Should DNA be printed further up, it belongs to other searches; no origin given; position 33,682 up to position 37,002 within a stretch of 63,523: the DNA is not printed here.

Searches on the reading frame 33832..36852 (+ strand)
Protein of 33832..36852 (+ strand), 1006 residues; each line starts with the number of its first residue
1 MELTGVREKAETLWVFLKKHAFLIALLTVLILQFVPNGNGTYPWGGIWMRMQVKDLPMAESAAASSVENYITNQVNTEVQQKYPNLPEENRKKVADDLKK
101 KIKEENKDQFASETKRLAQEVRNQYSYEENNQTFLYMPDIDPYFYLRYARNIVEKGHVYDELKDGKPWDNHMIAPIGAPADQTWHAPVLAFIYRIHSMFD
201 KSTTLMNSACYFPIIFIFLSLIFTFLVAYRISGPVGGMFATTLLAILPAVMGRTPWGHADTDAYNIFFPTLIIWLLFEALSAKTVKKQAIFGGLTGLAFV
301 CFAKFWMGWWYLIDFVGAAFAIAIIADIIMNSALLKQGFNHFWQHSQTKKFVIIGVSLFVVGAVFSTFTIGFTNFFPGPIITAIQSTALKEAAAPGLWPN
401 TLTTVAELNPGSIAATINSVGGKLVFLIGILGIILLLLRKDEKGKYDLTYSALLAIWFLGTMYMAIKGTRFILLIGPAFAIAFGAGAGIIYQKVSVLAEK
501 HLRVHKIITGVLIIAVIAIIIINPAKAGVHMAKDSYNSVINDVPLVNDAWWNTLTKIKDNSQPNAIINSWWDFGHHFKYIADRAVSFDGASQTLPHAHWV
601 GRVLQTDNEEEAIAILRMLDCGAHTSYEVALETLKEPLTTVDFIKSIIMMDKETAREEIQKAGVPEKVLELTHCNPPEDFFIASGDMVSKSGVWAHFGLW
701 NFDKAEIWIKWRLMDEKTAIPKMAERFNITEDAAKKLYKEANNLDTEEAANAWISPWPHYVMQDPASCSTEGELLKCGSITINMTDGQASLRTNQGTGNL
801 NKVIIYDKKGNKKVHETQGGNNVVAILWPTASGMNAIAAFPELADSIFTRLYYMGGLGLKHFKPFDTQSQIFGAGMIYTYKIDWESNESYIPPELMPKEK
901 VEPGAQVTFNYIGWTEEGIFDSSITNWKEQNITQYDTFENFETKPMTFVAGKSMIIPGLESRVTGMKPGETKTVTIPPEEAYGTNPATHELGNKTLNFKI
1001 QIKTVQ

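Call 50: search_protein_families(library=pfam, proteins=[window:33832-36852:+], max_evalue=0.0001)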
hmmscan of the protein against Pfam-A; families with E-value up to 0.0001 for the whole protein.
window:33832-36852:+ (1006 aa): 3 families
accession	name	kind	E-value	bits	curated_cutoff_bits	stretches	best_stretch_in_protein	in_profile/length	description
PF02516.20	STT3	-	3.2e-31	109.7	24.5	1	135-520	27-401/405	Oligosaccharyl transferase STT3, N-terminal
PF00254.34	FKBP_C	-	4.1e-17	62.7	21.1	1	898-1002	2-93/94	FKBP-type peptidyl-prolyl cis-trans isomerase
PF21436.2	STT3-PglB_core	-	4.6e-06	27.6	23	0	567-618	5-55/131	STT3/PglB/AglB core domain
